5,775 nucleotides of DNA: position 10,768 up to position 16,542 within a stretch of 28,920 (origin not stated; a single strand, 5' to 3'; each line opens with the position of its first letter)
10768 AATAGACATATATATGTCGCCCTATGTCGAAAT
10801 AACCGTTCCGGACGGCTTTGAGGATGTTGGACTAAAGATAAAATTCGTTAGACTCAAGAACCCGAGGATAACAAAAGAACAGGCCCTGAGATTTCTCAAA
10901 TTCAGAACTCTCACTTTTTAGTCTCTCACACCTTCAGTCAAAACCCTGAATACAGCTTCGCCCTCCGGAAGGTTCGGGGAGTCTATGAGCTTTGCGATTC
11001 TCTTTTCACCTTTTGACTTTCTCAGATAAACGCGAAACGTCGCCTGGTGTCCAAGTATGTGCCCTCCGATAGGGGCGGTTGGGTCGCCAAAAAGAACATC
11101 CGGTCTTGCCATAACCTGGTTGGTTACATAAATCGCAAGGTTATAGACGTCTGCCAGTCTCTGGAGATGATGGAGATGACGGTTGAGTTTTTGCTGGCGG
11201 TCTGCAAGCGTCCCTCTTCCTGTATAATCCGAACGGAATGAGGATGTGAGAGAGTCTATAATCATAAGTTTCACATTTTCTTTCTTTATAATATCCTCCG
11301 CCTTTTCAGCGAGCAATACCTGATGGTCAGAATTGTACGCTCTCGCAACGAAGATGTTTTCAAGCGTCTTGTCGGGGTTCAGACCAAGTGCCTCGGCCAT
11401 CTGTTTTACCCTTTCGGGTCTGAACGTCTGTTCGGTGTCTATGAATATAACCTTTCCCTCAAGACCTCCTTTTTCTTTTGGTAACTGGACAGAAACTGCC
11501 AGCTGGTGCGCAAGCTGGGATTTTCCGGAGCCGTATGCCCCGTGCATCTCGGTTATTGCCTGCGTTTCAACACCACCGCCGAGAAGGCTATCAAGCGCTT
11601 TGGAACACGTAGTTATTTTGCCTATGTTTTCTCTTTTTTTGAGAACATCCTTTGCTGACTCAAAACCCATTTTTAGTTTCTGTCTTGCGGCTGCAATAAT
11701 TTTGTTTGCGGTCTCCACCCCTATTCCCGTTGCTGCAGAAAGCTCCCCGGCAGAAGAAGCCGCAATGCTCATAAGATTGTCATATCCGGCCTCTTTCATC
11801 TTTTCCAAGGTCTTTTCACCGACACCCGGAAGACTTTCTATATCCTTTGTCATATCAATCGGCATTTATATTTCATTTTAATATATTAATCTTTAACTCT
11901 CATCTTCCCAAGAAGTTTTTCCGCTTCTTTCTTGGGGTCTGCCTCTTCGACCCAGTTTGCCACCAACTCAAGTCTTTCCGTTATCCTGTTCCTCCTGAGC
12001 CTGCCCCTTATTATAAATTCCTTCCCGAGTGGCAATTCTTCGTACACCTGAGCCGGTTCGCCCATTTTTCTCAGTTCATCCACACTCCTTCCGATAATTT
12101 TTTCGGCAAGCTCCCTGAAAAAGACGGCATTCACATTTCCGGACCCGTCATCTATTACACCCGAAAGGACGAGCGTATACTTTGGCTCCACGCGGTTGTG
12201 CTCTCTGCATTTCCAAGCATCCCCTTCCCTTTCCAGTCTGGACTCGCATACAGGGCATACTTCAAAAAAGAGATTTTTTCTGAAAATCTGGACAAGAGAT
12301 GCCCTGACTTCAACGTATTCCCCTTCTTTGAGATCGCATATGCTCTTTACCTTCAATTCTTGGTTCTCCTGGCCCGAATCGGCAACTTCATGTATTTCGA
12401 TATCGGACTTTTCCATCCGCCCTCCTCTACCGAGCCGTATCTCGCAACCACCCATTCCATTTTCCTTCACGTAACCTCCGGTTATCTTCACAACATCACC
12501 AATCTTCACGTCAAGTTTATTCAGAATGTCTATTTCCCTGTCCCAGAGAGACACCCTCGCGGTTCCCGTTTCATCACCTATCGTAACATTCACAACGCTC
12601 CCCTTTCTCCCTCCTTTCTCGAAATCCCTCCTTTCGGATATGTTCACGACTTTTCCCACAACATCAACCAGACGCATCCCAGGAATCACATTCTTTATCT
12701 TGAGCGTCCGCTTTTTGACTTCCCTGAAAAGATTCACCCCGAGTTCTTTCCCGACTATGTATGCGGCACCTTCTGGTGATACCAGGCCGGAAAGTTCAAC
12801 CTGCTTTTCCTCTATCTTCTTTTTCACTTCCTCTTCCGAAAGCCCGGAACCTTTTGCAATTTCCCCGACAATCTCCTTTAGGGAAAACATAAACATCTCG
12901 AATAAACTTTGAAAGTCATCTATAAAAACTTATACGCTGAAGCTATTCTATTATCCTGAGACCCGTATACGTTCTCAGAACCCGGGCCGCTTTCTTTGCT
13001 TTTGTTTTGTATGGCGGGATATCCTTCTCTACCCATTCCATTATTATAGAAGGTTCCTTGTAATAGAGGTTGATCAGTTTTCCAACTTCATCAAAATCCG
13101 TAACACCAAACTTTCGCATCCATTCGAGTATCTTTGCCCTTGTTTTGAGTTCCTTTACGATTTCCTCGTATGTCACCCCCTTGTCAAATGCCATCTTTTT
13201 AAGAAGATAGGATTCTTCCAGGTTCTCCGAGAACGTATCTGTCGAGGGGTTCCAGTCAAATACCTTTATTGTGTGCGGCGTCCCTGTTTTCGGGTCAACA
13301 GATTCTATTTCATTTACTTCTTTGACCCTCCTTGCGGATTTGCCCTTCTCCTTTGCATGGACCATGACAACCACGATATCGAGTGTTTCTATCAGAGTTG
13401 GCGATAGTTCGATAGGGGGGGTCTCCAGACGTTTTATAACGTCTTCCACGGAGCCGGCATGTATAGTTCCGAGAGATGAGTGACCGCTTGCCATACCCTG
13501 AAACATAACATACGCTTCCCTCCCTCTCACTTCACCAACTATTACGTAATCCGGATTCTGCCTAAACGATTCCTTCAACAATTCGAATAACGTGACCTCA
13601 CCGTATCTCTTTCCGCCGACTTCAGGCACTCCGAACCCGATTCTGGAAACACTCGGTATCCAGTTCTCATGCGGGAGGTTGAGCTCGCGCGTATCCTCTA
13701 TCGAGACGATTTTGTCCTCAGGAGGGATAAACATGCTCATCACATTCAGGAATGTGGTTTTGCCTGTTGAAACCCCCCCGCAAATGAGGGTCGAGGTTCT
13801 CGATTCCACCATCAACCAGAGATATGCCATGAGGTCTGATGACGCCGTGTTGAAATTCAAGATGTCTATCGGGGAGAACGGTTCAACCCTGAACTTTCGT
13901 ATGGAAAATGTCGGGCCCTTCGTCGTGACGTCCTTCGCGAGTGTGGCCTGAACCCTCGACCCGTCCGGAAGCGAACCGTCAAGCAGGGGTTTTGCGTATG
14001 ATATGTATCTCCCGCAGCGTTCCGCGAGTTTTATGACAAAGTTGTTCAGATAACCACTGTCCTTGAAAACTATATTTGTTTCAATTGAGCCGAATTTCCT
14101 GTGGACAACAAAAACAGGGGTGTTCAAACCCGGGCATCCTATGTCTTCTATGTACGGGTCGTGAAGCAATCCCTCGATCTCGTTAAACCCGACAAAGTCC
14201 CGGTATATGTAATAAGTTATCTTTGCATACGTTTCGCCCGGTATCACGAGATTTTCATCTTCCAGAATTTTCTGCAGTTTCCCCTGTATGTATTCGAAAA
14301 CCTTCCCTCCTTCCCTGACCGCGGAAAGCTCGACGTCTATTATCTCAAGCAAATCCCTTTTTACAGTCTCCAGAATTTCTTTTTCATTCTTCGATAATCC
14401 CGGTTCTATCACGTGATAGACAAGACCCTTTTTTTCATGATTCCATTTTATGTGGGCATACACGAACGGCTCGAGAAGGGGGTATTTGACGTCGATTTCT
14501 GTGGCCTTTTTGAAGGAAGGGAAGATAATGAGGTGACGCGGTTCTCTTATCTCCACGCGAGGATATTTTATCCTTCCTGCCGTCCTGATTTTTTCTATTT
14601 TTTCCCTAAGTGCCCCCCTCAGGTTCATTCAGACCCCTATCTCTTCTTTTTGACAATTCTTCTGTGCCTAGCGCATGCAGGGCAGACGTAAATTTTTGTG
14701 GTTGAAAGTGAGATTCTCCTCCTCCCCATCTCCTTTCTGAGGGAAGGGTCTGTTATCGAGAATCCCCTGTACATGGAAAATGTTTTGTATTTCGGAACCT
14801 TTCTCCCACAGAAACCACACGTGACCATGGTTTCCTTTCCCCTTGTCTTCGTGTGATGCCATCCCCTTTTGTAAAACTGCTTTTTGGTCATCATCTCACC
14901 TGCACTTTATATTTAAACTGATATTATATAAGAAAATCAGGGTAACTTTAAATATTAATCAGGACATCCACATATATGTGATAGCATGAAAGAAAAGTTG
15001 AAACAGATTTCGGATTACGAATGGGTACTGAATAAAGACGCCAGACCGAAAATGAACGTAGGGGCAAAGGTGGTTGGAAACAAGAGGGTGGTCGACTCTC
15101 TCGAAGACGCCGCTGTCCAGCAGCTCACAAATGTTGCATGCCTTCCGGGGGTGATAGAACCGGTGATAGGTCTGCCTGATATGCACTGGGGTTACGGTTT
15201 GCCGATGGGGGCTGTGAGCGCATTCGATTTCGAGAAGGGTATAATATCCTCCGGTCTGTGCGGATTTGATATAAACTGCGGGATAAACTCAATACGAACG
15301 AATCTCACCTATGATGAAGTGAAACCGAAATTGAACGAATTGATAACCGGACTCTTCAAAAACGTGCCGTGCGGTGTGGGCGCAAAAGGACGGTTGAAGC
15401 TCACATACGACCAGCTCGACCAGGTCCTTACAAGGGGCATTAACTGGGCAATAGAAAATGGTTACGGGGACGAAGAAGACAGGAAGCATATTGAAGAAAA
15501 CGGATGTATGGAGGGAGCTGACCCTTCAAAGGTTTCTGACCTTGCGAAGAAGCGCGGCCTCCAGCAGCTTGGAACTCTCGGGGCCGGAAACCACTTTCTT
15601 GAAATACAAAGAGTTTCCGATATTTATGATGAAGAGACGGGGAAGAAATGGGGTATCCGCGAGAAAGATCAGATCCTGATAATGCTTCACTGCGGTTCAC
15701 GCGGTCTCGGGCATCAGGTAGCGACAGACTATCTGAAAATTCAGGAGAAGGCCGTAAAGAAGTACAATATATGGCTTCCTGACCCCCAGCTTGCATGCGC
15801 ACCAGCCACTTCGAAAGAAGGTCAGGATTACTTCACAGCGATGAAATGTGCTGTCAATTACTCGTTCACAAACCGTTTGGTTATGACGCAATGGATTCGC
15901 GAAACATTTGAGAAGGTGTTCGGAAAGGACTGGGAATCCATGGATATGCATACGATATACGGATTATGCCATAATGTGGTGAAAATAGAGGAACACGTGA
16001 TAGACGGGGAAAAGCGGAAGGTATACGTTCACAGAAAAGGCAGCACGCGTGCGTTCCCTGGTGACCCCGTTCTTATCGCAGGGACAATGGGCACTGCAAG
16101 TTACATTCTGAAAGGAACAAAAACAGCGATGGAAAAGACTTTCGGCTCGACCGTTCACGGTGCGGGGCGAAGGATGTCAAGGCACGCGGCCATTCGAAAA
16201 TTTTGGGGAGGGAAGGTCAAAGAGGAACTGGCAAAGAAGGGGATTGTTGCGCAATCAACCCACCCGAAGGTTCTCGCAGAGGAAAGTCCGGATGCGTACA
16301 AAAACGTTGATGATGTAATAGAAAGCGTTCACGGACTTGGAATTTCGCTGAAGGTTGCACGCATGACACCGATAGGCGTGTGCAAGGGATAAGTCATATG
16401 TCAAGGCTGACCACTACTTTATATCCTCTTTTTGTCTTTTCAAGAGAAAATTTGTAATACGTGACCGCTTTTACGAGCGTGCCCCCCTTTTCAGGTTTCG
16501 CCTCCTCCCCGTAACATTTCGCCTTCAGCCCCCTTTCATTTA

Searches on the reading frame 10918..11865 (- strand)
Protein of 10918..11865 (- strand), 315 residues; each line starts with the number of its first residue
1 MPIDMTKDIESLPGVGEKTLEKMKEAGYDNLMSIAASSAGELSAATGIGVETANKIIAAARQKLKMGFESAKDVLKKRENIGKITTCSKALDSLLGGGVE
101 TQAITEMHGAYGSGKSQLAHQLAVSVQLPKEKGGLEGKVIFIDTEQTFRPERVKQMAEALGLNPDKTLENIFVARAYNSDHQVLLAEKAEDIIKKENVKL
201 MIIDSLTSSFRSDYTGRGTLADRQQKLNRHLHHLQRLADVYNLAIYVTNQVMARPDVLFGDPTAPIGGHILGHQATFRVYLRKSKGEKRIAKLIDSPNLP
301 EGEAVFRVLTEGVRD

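Call 28: search_protein_families(library=pfam, proteins=[window:10918-11865:-])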
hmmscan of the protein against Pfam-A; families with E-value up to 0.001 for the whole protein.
window:10918-11865:- (315 aa): 6 families
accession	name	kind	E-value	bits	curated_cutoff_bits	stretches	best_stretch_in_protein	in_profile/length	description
PF08423.17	Rad51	-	3.1e-95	318.5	22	1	77-315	1-243/244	Rad51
PF00154.27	RecA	-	2.7e-14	53.7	27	1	76-289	25-226/262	recA bacterial DNA recombination protein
PF14520.12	HHH_5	-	1.9e-11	44.7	27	1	8-61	3-56/57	Helix-hairpin-helix domain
PF13481.12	AAA_25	-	7.6e-09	35.9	27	1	90-248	21-187/195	AAA domain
PF06745.19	ATPase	-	1.7e-07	31.3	26.6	1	86-209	3-131/231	KaiC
PF00633.29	HHH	-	2.8e-05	24.2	24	0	7-21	11-25/30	Helix-hairpin-helix motif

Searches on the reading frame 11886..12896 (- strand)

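Call 28: search_protein_families(library=pfam, proteins=[window:11886-12896:-])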
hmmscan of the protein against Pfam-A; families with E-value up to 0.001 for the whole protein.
window:11886-12896:- (336 aa): 4 families
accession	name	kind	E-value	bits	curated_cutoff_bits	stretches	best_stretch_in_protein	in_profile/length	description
PF01336.31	tRNA_anti-codon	-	1.1e-11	44.9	27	1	77-149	1-63/75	OB-fold nucleic acid binding domain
PF08646.16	Rep_fac-A_C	-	1.6e-11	44.6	28.5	1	194-281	1-93/146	Replication factor-A C terminal domain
PF17244.8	CDC24_OB3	-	0.00019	21.7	25.4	0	74-140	6-72/216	Cell division control protein 24, OB domain 3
PF09999.14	DUF2240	-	0.00068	19.7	22.3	0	6-55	87-136/144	Uncharacterized protein conserved in archaea (DUF2240)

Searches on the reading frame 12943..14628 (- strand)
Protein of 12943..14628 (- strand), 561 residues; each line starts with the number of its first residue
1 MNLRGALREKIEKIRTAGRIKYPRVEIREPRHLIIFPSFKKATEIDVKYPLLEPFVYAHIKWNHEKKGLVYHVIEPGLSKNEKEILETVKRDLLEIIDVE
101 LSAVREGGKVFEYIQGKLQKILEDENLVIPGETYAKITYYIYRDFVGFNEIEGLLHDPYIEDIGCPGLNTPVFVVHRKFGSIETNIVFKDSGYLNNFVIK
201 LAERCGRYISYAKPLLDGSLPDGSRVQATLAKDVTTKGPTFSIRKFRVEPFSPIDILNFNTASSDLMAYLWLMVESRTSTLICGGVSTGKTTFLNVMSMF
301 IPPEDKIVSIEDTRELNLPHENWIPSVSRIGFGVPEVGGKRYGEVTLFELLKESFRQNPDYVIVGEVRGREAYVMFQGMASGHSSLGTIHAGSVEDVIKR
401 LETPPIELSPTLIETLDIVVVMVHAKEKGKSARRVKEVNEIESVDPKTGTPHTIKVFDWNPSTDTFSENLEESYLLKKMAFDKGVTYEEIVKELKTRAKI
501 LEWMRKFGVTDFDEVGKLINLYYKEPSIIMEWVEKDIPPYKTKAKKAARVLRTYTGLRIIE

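Call 7: search_protein_families(library=pfam, proteins=[window:12943-14628:-])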
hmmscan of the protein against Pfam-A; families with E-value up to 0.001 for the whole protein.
window:12943-14628:- (561 aa): 2 families
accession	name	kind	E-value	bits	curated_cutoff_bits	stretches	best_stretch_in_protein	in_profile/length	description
PF00437.27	T2SSE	-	2.7e-32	112.3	24.9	1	183-420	35-273/370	Type II/IV secretion system protein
PF23989.1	PilB3_C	-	7.5e-08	32.9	27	1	463-536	2-73/83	PilB3-like, C-terminal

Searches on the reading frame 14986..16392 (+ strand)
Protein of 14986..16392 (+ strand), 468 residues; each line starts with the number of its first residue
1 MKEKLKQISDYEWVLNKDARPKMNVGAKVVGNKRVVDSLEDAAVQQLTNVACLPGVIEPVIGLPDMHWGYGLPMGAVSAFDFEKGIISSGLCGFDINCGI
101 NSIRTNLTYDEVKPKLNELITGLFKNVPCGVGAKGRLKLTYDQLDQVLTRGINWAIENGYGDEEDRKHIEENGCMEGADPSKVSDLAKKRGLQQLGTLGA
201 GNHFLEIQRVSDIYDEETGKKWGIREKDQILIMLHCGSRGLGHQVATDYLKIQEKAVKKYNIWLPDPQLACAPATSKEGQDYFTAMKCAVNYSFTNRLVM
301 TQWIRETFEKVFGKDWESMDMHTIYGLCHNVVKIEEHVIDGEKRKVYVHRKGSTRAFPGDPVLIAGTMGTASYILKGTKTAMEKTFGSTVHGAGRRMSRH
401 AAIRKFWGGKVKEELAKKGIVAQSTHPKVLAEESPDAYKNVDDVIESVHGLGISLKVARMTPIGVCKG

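Call 7: search_protein_families(library=pfam, proteins=[window:14986-16392:+])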
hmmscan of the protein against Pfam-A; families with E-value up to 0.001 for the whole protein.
window:14986-16392:+ (468 aa): 1 family
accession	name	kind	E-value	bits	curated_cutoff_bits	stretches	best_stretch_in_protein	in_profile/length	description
PF01139.22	RtcB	-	2.5e-159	531.5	27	1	46-468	1-426/426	tRNA-splicing ligase RtcB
